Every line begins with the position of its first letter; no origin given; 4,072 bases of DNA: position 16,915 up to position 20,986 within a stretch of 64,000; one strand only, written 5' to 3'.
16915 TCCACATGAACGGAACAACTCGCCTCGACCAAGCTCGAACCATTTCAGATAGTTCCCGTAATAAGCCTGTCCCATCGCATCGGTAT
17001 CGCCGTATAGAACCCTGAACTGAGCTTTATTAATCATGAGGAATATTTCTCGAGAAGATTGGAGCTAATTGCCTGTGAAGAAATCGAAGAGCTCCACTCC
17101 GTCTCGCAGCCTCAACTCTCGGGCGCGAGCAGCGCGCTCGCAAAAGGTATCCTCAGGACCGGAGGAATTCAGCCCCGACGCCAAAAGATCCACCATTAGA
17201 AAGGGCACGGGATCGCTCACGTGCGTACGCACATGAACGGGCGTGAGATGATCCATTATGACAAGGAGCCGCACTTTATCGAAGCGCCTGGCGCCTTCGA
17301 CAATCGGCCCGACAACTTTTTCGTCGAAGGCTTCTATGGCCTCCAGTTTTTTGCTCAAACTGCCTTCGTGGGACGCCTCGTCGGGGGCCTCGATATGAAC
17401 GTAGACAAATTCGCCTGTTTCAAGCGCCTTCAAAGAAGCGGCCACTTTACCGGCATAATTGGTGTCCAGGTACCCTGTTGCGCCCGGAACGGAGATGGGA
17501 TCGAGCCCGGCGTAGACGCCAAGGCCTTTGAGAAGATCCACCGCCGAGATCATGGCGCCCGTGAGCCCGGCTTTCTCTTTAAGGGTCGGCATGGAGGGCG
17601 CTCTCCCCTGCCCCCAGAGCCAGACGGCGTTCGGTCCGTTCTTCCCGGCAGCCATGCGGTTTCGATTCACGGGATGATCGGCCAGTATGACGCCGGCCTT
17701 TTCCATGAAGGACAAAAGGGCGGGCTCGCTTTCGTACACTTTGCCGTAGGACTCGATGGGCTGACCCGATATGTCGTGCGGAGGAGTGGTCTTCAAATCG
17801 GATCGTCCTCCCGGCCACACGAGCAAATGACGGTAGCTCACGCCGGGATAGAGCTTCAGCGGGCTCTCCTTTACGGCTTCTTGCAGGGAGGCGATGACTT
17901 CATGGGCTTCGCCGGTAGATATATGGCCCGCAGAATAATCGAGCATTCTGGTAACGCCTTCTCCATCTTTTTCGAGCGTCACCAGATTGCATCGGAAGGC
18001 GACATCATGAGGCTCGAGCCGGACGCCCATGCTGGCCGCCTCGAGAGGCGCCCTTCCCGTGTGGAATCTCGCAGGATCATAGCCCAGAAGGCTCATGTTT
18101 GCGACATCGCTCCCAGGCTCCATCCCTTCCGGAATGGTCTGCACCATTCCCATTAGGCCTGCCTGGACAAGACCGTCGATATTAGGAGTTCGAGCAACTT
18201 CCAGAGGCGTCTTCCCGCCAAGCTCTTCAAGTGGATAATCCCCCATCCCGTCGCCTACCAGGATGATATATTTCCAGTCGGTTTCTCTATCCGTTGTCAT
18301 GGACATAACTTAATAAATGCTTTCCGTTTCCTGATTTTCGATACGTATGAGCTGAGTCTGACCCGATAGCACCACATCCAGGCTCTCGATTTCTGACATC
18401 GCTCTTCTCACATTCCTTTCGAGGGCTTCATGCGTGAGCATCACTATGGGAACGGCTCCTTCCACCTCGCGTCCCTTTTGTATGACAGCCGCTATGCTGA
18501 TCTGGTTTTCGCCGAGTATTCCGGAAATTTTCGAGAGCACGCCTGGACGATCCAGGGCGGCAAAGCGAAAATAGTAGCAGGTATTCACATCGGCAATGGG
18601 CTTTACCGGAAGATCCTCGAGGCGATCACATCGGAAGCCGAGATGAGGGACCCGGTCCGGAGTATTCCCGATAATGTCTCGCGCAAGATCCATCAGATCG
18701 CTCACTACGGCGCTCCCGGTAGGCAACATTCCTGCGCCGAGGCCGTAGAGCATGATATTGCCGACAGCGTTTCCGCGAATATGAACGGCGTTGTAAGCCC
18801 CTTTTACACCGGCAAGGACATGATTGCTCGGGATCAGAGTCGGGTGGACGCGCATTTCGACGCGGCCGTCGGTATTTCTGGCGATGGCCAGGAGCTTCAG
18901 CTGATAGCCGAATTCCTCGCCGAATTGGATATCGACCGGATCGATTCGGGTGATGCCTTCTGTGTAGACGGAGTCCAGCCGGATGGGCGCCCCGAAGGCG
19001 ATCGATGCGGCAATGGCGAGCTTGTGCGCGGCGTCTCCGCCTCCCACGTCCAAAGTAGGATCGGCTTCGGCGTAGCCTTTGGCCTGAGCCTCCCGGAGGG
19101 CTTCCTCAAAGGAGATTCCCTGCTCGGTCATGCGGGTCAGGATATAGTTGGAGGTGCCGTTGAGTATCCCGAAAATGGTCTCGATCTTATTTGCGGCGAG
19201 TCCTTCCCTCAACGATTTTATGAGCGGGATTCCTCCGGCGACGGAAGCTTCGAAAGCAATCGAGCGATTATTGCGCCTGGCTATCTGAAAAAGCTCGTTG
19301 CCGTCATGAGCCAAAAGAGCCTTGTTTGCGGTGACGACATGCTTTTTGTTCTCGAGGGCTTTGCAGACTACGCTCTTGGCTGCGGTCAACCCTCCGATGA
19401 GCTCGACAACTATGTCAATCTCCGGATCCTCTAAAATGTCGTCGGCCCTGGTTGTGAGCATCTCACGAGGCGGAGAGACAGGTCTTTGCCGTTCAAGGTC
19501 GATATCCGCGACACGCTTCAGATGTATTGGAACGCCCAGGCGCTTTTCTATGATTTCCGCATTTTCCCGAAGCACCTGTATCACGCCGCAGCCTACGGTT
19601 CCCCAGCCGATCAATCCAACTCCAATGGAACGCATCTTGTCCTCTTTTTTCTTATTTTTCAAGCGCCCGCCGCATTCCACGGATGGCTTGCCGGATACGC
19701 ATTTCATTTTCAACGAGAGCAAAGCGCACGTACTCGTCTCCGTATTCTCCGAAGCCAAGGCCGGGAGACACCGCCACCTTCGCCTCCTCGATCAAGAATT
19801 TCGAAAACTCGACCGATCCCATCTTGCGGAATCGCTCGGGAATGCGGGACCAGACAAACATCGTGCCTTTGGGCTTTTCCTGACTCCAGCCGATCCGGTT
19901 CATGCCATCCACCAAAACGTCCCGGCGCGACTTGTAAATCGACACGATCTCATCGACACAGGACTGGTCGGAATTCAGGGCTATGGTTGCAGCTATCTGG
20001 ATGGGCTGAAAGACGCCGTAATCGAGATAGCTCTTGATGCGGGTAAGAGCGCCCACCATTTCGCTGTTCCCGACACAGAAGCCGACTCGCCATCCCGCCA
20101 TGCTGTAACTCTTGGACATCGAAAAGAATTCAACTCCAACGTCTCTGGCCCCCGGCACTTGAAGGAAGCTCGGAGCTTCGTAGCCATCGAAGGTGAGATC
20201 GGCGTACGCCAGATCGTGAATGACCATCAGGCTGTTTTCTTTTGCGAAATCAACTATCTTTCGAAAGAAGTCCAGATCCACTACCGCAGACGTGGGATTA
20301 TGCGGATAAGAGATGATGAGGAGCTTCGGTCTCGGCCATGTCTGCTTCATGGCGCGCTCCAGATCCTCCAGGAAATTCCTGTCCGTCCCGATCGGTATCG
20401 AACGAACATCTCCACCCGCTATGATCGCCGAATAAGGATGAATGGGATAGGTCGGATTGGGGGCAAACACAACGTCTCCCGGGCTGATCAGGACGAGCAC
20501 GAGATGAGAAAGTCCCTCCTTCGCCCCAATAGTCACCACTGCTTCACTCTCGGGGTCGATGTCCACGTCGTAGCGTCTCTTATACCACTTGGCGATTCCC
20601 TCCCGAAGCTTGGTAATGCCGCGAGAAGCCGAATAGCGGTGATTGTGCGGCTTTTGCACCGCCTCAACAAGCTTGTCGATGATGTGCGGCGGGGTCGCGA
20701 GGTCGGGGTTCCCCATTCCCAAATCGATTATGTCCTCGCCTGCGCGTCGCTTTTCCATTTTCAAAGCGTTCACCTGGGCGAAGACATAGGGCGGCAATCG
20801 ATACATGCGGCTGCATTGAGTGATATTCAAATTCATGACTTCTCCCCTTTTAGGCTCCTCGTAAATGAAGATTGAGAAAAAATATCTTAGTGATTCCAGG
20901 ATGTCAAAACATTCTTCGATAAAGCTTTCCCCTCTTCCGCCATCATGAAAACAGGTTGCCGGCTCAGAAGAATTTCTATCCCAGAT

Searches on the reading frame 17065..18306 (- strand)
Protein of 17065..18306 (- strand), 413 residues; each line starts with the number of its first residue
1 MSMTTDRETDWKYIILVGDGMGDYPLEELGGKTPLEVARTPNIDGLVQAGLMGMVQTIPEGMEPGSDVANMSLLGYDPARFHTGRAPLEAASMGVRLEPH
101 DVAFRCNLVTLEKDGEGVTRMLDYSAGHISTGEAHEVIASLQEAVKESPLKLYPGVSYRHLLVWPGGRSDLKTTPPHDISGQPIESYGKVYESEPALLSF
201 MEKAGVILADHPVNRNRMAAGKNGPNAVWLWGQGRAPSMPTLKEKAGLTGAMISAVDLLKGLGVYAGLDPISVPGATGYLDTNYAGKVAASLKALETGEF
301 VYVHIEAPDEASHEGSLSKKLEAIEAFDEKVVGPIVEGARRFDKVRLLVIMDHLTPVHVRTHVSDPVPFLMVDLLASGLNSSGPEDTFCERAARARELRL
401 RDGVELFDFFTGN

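Call 24: search_protein_families(library=pfam, proteins=[window:17065-18306:-], max_evalue=0.00001)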
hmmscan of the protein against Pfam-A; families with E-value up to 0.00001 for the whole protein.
window:17065-18306:- (413 aa): 2 families
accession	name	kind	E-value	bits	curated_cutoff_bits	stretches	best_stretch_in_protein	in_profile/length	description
PF10143.14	PhosphMutase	-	8.4e-59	198.7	21.5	1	49-214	3-170/170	2,3-bisphosphoglycerate-independent phosphoglycerate mutase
PF01676.23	Metalloenzyme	-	3.4e-40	138.6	24.3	1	12-373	2-222/252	Metalloenzyme superfamily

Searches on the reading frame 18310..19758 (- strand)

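Call 24: search_protein_families(library=pfam, proteins=[window:18310-19758:-], max_evalue=0.00001)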
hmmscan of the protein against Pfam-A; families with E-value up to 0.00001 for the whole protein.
window:18310-19758:- (482 aa): 3 families
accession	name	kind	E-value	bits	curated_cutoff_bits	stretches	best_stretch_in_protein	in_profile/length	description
PF00742.24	Homoserine_dh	-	1.8e-64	217.2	22.9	1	178-356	1-173/173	Homoserine dehydrogenase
PF03447.22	NAD_binding_3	-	9e-21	75.2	24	1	51-170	1-116/116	Homoserine dehydrogenase, NAD binding domain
PF01842.31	ACT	-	2.4e-09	37.2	27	1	398-460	4-64/66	ACT domain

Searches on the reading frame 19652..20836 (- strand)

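Call 24: search_protein_families(library=pfam, proteins=[window:19652-20836:-], max_evalue=0.00001)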
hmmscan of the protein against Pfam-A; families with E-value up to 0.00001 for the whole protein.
window:19652-20836:- (394 aa): 1 family
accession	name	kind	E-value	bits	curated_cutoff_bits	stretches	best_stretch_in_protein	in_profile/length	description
PF00155.27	Aminotran_1_2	-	9.5e-64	216.3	19.7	1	35-378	2-351/361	Aminotransferase class I and II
